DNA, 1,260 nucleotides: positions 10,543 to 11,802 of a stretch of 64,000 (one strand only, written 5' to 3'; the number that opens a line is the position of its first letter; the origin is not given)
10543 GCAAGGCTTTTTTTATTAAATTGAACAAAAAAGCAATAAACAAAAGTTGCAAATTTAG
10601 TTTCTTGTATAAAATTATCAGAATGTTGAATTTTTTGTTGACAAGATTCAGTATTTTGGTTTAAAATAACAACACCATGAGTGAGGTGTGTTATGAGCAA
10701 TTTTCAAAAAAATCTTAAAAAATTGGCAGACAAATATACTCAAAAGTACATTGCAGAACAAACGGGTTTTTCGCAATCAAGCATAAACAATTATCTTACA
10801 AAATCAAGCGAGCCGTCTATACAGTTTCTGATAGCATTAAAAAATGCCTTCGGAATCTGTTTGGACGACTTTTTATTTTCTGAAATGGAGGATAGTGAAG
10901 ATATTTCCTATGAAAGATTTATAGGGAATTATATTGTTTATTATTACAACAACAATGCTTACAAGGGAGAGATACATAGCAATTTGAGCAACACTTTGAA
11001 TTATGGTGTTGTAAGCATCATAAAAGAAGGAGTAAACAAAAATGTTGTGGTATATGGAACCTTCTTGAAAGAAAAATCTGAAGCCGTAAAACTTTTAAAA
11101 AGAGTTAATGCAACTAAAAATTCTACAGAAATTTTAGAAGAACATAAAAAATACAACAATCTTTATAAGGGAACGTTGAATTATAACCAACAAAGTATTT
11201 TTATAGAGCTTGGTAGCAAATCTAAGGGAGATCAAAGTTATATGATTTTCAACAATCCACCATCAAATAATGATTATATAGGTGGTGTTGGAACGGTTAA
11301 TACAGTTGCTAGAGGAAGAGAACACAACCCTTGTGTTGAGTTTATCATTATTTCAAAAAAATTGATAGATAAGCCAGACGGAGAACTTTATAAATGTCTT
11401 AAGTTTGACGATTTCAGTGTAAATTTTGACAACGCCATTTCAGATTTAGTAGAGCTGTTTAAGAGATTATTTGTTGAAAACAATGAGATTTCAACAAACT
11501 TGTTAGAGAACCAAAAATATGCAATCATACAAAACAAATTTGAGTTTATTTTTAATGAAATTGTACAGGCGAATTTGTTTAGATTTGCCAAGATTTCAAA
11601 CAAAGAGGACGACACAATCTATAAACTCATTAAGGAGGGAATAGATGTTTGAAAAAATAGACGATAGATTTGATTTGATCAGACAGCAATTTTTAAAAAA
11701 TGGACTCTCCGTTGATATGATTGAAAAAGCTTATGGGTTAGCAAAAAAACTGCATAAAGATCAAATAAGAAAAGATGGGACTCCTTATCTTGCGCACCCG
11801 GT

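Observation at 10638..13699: Self-contained three-gene operon: XRE-HTH sensor-like protein, hydrolase-only truncated RSH, transglutaminase-fold protein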

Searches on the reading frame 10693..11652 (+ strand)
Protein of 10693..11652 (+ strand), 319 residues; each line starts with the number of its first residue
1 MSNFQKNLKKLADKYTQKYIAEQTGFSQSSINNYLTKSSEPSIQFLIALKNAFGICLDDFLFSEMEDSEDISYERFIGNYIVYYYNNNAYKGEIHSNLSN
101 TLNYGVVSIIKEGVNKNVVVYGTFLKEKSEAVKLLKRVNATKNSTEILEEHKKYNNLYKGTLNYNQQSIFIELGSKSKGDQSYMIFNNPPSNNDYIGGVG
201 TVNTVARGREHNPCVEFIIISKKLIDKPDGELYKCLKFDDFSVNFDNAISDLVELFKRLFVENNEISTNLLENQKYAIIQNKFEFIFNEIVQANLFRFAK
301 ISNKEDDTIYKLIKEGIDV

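Call 3: search_protein_families(library=pfam, proteins=[window:10693-11652:+], max_evalue=0.1)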
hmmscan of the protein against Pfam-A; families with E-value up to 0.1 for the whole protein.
window:10693-11652:+ (319 aa): 4 families
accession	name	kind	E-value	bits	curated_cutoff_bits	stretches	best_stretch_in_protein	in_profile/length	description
PF01381.28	HTH_3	-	3.6e-07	30.6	23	1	14-55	9-50/55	Helix-turn-helix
PF12844.13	HTH_19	-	2.5e-05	24.5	30.2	1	14-59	12-57/64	Helix-turn-helix domain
PF13730.12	HTH_36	-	0.0017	18.6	25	0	16-36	27-47/55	Helix-turn-helix domain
PF13560.12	HTH_31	-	0.037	14.8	27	1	15-54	15-55/64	Helix-turn-helix domain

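Call 4: search_protein_families(library=padloc, proteins=[window:10693-11652:+], max_evalue=0.1)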
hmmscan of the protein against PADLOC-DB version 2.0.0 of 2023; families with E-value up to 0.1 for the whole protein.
window:10693-11652:+ (319 aa): 3 families
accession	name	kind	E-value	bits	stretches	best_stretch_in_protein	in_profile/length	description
PDLC02926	HTH_VI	-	0.0006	18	1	12-69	12-70/92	-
PDLC04142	capH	-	0.017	14.2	1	4-65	7-70/103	capH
PDLC04133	mad1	-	0.018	13.3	0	14-37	5-28/60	mads_1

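Call 5: search_protein_families(library=ncbifam, proteins=[window:10693-11652:+], max_evalue=0.1)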
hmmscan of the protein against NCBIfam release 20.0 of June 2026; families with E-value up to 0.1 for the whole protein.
window:10693-11652:+ (319 aa): 4 families
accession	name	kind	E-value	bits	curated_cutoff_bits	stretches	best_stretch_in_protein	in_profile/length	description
NF041951.1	phage_RstR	subfamily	3.8e-07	30.3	80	1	4-70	3-71/108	RstR family transcriptional repressor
NF009979.0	PRK13444.1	equivalog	0.0016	18.8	163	1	95-153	40-98/127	F0F1 ATP synthase subunit epsilon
NF007257.0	PRK09706.1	subfamily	0.027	14.3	101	0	14-58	18-62/135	transcriptional repressor DicA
NF007408.0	PRK09943.1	equivalog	0.049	13.2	211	0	15-69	21-74/185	HTH-type transcriptional regulator PuuR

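Call 16: find_homologous_proteins(query=window:10693-11649:+)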
Query window:10693-11649:+ (319 aa): 493 proteins with E <= 0.001 among 2665 candidates; the best 120 are listed.
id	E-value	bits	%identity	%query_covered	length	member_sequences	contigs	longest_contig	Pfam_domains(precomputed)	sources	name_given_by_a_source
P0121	1.8e-202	689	100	100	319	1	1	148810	PF01381.29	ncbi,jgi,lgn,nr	ncbi:MAG: helix-turn-helix transcriptional regulator [Clostridiales bacterium]|nr:helix-turn-helix t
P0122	1.9e-202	689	100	100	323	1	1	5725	PF12844.14,PF01381.29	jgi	-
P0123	2.6e-162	557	81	100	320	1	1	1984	PF12844.14,PF01381.29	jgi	-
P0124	1.1e-151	522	73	100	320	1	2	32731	PF12844.14,PF01381.29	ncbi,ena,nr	ncbi:MAG: helix-turn-helix transcriptional regulator [Clostridia bacterium]|nr:helix-turn-helix tran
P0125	4.9e-151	520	74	100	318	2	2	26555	PF01381.29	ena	-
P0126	1.7e-150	518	74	100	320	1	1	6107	PF01381.29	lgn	-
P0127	2.0e-150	518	73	100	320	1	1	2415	PF01381.29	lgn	-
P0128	2.6e-150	518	73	100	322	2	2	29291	-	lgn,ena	-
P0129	4.0e-150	517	74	100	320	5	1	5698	PF01381.29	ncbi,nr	ncbi:MAG: helix-turn-helix transcriptional regulator [Clostridia bacterium]|nr:helix-turn-helix tran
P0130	9.1e-150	516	72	100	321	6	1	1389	-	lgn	-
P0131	1.1e-149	516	72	100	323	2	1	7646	-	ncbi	-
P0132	1.8e-149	515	72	100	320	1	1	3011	PF12844.14,PF01381.29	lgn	-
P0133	3.4e-149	514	72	100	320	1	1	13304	PF01381.29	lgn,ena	-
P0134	4.1e-149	514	72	100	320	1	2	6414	PF01381.29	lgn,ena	-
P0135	1.1e-148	513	72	100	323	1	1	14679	PF01381.29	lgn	-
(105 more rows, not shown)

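Call 19: find_related_loci(query=A1, collection=genome_contigs, flank=10000)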
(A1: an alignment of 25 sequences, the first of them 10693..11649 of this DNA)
Query A1 (319 aa) in genome_contigs; peptide patterns used: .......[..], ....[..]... (x = any residue, [..] = any of these).
121 stretches matched a pattern; 19 encode a relative of the query (tblastn E <= 1e-3); 19 distinct loci.
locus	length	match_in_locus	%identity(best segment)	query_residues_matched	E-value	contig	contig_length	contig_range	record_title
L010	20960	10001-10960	69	1-319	1e-151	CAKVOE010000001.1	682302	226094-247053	MAG: uncultured Clostridia bacterium isolate REFINED_METABAT215_TOP10_CONTIGS_1500_ASSEMBLY_K77_MERGED__Hadza_MoBio_hadz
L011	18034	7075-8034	73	1-319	3e-150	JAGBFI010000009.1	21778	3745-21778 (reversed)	MAG: Clostridia bacterium isolate RGIG9067 Water_deer_Rectum.Co__c210169, whole genome shotgun sequence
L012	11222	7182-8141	72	1-319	9e-147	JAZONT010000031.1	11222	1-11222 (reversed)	MAG: Candidatus Onthoplasma sp. isolate T1900045635_YK20190329.MAGScoT_cleanbin_000055 SGB_8091_k141_1675156, whole geno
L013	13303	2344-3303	71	1-319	8e-145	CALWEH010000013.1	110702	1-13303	MAG: uncultured Clostridia bacterium isolate E14__bin63 genome assembly, contig: E14__k127_4882158, whole genome shotgun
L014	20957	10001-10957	72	1-319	1e-144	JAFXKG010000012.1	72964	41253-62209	MAG: Clostridia bacterium isolate RGIG6491 Sheep_Rectum.Co__c3385011, whole genome shotgun sequence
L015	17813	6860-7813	66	1-319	1e-143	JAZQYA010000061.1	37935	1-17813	MAG: Candidatus Onthoplasma sp. isolate T1900045161_TC20190155.MAGScoT_cleanbin_000037 SGB_5065_k141_817479, whole genom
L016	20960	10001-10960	70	1-319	3e-141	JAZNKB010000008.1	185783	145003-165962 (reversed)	MAG: Candidatus Onthoplasma sp. isolate T1900044677_TS20190143.MAGScoT_cleanbin_000026 SGB_1648_k141_4404101, whole geno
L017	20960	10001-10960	69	1-319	1e-140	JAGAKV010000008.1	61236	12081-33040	MAG: Clostridia bacterium isolate RGIG8534 Water_deer_Cecum-2__c58183, whole genome shotgun sequence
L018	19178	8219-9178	69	1-319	2e-140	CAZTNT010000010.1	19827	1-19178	MAG TPA_asm: uncultured Lachnospiraceae bacterium isolate SRP315200_co1_283 genome assembly, contig: NODE_4987_length_19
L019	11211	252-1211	68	1-319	2e-138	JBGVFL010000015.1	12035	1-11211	MAG: Candidatus Onthoplasma sp. isolate fecal_MAG_391 fecal_MAG_391_contig_0015, whole genome shotgun sequence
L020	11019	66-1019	69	1-319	2e-138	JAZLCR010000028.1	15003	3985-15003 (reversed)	MAG: Candidatus Onthoplasma sp. isolate T1900045048_TC20190041.MAGScoT_cleanbin_000033 SGB_4510_k141_3920203, whole geno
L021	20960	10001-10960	68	1-319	8e-138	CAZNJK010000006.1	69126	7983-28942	MAG TPA_asm: uncultured Christensenella sp. isolate SRP225648_co1_73 genome assembly, contig: NODE_606_length_69126_cov_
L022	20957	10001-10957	67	1-319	2e-132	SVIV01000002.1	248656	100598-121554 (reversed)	MAG: Clostridiales bacterium isolate SIG418 NODE_544_length_248656_cov_8.712195, whole genome shotgun sequence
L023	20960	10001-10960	63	1-319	9e-127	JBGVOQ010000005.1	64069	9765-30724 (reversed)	MAG: Candidatus Onthoplasma sp. isolate fecal_MAG_207 fecal_MAG_207_contig_0005, whole genome shotgun sequence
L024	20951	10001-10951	61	1-315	5e-120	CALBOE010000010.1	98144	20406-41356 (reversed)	MAG TPA_asm: uncultured Clostridia bacterium isolate SRR6425761_bin.40_CONCOCT_v1.1_MAG genome assembly, contig: ERZ1767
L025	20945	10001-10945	59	4-319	4e-117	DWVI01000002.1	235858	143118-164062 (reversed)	MAG TPA_asm: Candidatus Onthoplasma faecipullorum isolate CHK191-42317 CHK191__C71051_L235858_SAMEA5754835, whole genome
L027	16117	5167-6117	57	4-318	3e-114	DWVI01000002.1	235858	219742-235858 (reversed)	MAG TPA_asm: Candidatus Onthoplasma faecipullorum isolate CHK191-42317 CHK191__C71051_L235858_SAMEA5754835, whole genome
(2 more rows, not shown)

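Call 26: search_protein_families(library=pfam, proteins=[L012:9584-11002:+, L024:12463-13713:+, L010:12401-13309:+, L010:13306-13935:+, L010:13935-14450:+, L010:14447-15118:+, L010:15154-16506:+, L013:4770-5753:+, L013:5754-7349:+, L013:7321-8241:+], max_evalue=0.001)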
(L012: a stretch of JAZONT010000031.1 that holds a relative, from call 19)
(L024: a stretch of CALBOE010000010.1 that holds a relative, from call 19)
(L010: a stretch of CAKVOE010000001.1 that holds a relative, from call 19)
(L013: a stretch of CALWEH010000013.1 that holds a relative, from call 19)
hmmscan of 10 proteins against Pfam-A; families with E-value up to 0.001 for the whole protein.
L012:9584-11002:+ (472 aa): 4 families
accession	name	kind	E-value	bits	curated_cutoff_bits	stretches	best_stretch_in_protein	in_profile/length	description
PF01406.26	tRNA-synt_1e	-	1e-89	301.4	27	1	16-327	4-300/301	tRNA synthetases class I (C) catalytic domain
PF09334.17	tRNA-synt_1g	-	1e-06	28.2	20.1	0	248-340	296-386/391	tRNA synthetases class I (M)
PF09190.17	DALR_2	-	9.3e-05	23.3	22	1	358-382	1-25/57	DALR domain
PF00750.26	tRNA-synt_1d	-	0.00012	21.7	23.3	1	23-71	23-71/349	tRNA synthetases class I (R), catalytic domain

L024:12463-13713:+ (416 aa): 3 families
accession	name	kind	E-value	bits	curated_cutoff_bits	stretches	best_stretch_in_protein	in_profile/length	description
PF00579.31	tRNA-synt_1b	-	1.6e-78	264.4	21.1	1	47-332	2-290/292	tRNA synthetases class I (W and Y)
PF22421.1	SYY_C-terminal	-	2.3e-05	24.7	27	1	354-396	15-57/83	Tyrosine--tRNA ligase SYY-like C-terminal domain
PF01479.30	S4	-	0.00026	21.1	22.8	1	362-391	5-34/48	S4 domain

L010:12401-13309:+ (302 aa): 2 families
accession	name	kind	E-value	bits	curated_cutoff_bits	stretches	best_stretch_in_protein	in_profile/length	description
PF04055.27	Radical_SAM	-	2.1e-09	38.2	29.5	1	10-163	2-152/166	Radical SAM superfamily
PF13353.11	Fer4_12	-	2.2e-05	25.2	22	1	13-81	13-87/137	4Fe-4S single cluster domain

L010:13306-13935:+ (209 aa): 1 family
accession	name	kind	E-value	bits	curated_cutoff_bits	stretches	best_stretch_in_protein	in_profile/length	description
PF02585.22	PIG-L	-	5.4e-19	69.4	28.2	1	4-123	1-127/129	GlcNAc-PI de-N-acetylase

L010:13935-14450:+ (171 aa): 0 families

L010:14447-15118:+ (223 aa): 1 family
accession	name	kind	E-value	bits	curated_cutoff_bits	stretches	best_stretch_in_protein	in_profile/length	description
PF08889.16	WbqC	-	5.7e-25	88.9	21.3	1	8-209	2-202/218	WbqC-like protein family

L010:15154-16506:+ (450 aa): 2 families
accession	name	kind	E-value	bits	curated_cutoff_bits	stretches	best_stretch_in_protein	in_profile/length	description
PF00587.30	tRNA-synt_2b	-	7.8e-30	104.7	29.3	1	105-317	6-178/179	tRNA synthetase class II core domain (G, H, P, S and T)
PF03129.25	HGTP_anticodon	-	1e-12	48.5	21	1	341-426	3-89/94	Anticodon binding domain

L013:4770-5753:+ (327 aa): 9 families
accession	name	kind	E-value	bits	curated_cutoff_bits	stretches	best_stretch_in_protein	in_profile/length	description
PF02719.21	Polysacc_synt_2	-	4.4e-77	259.6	20.2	1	8-272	1-280/293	Polysaccharide biosynthesis protein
PF01370.27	Epimerase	-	1.5e-26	93.7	20.9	1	8-222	1-231/240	NAD dependent epimerase/dehydratase family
PF16363.11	GDP_Man_Dehyd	-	3.8e-17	63.2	27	1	9-223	1-241/332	GDP-mannose 4,6 dehydratase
PF07993.18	NAD_binding_4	-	3.2e-13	49.9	20.1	1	10-137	1-141/258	Male sterility protein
PF04321.23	RmlD_sub_bind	-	7.2e-13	48.7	27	1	7-177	2-156/287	RmlD substrate binding domain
PF01073.25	3Beta_HSD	-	1.8e-12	47.3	22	1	9-138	1-122/280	3-beta hydroxysteroid dehydrogenase/isomerase family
PF08659.16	KR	-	4.7e-08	33.6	22.6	1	8-132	3-136/180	KR domain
PF00106.31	adh_short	-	2.3e-07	30.9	26.6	1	6-122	1-122/195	short chain dehydrogenase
PF13460.12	NAD_binding_10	-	6.9e-05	23.2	27.2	1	12-135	1-101/184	NAD(P)H-binding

L013:5754-7349:+ (531 aa): 1 family
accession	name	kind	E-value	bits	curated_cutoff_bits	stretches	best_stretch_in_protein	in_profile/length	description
PF00282.25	Pyridoxal_deC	-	2.8e-23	82.7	27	1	56-432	12-367/375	Pyridoxal-dependent decarboxylase conserved domain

L013:7321-8241:+ (306 aa): 2 families
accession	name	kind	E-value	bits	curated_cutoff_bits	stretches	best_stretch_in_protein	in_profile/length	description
PF01636.29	APH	-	6.7e-13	49.4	23.2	1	21-222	4-218/239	Phosphotransferase enzyme family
PF02958.26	EcKL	-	0.00046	20.1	22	0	167-204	209-251/294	Ecdysteroid kinase-like family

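Call 27: search_protein_families(library=pfam, proteins=[L013:8195-9304:+, L013:9297-10109:+, L027:7575-8687:+, L027:8684-9925:+, L027:9870-10286:+, L027:12513-13262:+, L011:14577-16664:+, L011:12229-14580:+], max_evalue=0.001)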
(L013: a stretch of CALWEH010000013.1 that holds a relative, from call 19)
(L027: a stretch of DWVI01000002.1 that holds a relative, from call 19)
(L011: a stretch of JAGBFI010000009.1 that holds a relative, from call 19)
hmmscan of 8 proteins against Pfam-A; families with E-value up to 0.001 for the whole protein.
L013:8195-9304:+ (369 aa): 2 families
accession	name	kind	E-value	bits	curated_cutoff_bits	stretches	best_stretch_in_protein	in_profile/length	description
PF00534.26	Glycos_transf_1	-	5.2e-06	26.5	26.4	1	208-297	29-130/172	Glycosyl transferases group 1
PF13692.12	Glyco_trans_1_4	-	1.2e-05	26.1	27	1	207-297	15-114/142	Glycosyl transferases group 1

L013:9297-10109:+ (270 aa): 0 families

L027:7575-8687:+ (370 aa): 1 family
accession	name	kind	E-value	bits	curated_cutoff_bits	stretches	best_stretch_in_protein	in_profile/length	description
PF25109.1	HAD_PNKP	-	0.00033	21.2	27.6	0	64-155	30-140/143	Polynucleotide kinase PNKP phosphatase domain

L027:8684-9925:+ (413 aa): 0 families

L027:9870-10286:+ (138 aa): 0 families

L027:12513-13262:+ (249 aa): 1 family
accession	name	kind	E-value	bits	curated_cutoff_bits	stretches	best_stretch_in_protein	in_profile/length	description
PF01966.28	HD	-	6.9e-08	33.2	22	1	38-147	3-116/116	HD domain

L011:14577-16664:+ (695 aa): 5 families
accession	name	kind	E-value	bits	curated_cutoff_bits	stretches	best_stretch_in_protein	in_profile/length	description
PF04607.23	RelA_SpoT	-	1.4e-39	135.3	27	1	221-330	1-111/113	Region found in RelA / SpoT proteins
PF02824.27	TGS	-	1.8e-22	79.5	22.2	1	373-432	1-60/60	TGS domain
PF13328.12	HD_4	-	8.6e-15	55.2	27.2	1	35-161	23-155/156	HD domain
PF19296.4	RelA_AH_RIS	-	6.1e-11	43.2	23.8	1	448-601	5-177/185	RelA/SpoT, AH and RIS domains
PF13291.12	ACT_4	-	4e-07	31.1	27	1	619-693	4-80/80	ACT domain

L011:12229-14580:+ (783 aa): 3 families
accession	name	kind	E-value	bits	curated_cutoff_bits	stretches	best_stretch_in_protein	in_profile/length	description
PF01368.27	DHH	-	5e-24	85.4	28.1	1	76-217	1-121/125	DHH family, N-terminal domain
PF02272.25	DHHA1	-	2.1e-15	57.4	25.9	1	339-430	3-99/102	DHHA1 domain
PF17768.7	RecJ_OB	-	1.2e-07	32.2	27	1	446-521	1-81/107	RecJ OB domain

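Call 29: search_protein_families(library=pfam, proteins=[L015:10155-11477:+, L015:9508-10155:+, L019:6686-9211:+, L019:5377-6615:+, L019:9280-10596:+, L025:12498-15122:+, L023:12569-13444:+, L021:12945-14177:+, L016:13934-17032:+], max_evalue=0.0001)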
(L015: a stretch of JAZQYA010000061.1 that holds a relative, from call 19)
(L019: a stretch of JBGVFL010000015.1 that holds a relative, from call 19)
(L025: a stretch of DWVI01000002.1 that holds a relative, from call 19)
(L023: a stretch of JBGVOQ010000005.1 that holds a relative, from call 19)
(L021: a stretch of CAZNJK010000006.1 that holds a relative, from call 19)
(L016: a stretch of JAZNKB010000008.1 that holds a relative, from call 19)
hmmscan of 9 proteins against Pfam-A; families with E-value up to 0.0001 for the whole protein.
L015:10155-11477:+ (440 aa): 4 families
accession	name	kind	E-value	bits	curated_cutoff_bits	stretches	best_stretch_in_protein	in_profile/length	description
PF02878.22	PGM_PMM_I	-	8e-38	129.7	22.5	1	4-131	3-135/138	Phosphoglucomutase/phosphomannomutase, alpha/beta/alpha domain I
PF02880.22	PGM_PMM_III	-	8.5e-33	113.3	20.7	1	249-357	1-110/115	Phosphoglucomutase/phosphomannomutase, alpha/beta/alpha domain III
PF02879.22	PGM_PMM_II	-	3.7e-16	60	29.3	1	158-245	13-103/103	Phosphoglucomutase/phosphomannomutase, alpha/beta/alpha domain II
PF00408.26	PGM_PMM_IV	-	5.3e-13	49.3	23.1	1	367-424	4-61/68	Phosphoglucomutase/phosphomannomutase, C-terminal domain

L015:9508-10155:+ (215 aa): 5 families
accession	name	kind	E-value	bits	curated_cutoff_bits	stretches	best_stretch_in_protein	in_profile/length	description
PF00132.30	Hexapep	-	3.8e-29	99.6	27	3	75-109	2-36/36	Bacterial transferase hexapeptide (six repeats)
PF25084.1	LbH_EIF2B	-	2.8e-11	43.8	54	2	58-119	21-82/105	EIF2B subunit epsilon LbH domain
PF25087.1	GMPPB_C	-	4.7e-07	29.9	39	0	18-90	5-72/110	GMPPB C-terminal domain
PF14602.12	Hexapep_2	-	1.4e-06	28.3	27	1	153-185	3-33/34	Hexapeptide repeat of succinyl-transferase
PF24894.1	Hexapep_GlmU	-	2e-05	25.1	23.3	0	54-125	14-84/104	GlmU-like, C-terminal hexapeptide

L019:6686-9211:+ (841 aa): 4 families
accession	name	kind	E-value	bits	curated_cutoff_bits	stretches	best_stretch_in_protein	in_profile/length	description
PF00476.26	DNA_pol_A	-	6.2e-141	470.2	34.3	1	468-836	2-378/381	DNA polymerase family A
PF02739.22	5_3_exonuc_N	-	1.9e-50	171.2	34.3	1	3-162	1-160/164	5'-3' exonuclease, N-terminal resolvase-like domain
PF01367.25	5_3_exonuc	-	1.2e-31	109.5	40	1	168-257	2-92/97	5'-3' exonuclease, C-terminal SAM fold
PF22619.2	DNA_polI_exo1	-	2.2e-05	24.8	27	1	333-411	19-98/140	DNA polymerase I, ribonuclease H-like domain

L019:5377-6615:+ (412 aa): 0 families

L019:9280-10596:+ (438 aa): 1 family
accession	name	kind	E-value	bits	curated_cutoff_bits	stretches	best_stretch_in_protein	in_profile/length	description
PF07690.21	MFS_1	-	2.4e-16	60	33.4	1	25-378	9-345/347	Major Facilitator Superfamily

L025:12498-15122:+ (874 aa): 5 families
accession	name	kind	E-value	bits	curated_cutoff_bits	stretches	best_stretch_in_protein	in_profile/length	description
PF00122.25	E1-E2_ATPase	-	3.3e-55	186.9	28.1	1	116-308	3-181/181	E1-E2 ATPase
PF00689.26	Cation_ATPase_C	-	5.8e-45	153.6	27.3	1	688-856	3-175/175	Cation transporting ATPase, C-terminus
PF13246.12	Cation_ATPase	-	1e-18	67.6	21.7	1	368-443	2-91/91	Cation transport ATPase (P-type)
PF00690.31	Cation_ATPase_N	-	9.5e-18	64.1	20.4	1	5-68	5-69/69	Cation transporter/ATPase, N-terminus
PF00702.32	Hydrolase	-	6.3e-14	53.2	26.4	1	326-615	3-191/191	haloacid dehalogenase-like hydrolase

L023:12569-13444:+ (291 aa): 1 family
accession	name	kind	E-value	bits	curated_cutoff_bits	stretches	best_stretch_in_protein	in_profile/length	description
PF13238.12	AAA_18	-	3.7e-05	24.6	29.4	1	18-82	1-68/128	AAA domain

L021:12945-14177:+ (410 aa): 0 families

L016:13934-17032:+ (1032 aa): 2 families
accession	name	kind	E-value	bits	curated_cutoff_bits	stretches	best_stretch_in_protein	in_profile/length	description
PF09479.16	Flg_new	-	2.8e-25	88.6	27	2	207-279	1-64/65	Listeria-Bacteroides repeat domain (List_Bact_rpt)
PF18998.6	Flg_new_2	-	3.6e-21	75.4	23.6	3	291-361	6-70/73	Divergent InlB B-repeat domain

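Call 34: find_homologous_proteins(query=A2, max_evalue=0.00001)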
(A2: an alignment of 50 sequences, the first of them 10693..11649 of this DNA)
Query A2 (50 sequences) (319 aa, profile of the alignment): 506 proteins with E <= 0.00001 among 8000 candidates; the best 120 are listed.
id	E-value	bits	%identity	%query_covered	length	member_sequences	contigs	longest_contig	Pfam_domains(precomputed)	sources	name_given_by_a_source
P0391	1.2e-108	381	39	97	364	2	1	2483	PF12844.14,PF01381.29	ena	-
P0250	2.7e-108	380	39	97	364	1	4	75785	PF12844.14,PF01381.29,PF13443.13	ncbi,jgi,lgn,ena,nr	ncbi:MAG: helix-turn-helix transcriptional regulator [Clostridia bacterium]|jgi:transcriptional regu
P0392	7.1e-103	363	41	98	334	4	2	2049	PF13412.13,PF12844.14,PF01381.29,PF13443.13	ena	-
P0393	5.8e-102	360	41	97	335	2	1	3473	PF01381.29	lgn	-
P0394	6.6e-102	359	41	98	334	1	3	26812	PF13412.13,PF12844.14,PF01381.29,PF13443.13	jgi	-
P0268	7.2e-102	359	28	97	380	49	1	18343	-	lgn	-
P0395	1.8e-101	358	29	97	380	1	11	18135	-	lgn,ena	-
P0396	5.0e-100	353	45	98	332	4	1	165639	PF12844.14,PF01381.29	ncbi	-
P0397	2.0e-99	351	43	98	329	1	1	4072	PF12844.14,PF01381.29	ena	-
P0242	2.4e-99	351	52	98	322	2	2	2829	PF12844.14,PF01381.29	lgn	-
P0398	3.2e-99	351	58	100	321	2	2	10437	PF12844.14,PF01381.29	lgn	-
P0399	4.1e-99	350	41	94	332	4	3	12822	PF01381.29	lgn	-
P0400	4.2e-99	350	42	97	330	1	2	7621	PF01381.29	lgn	-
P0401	6.6e-99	349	44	99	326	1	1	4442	PF01381.29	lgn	-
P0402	5.2e-98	347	43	99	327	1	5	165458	PF01381.29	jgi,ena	-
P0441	2.3e-94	335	44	98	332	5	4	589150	PF12844.14,PF01381.29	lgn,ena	-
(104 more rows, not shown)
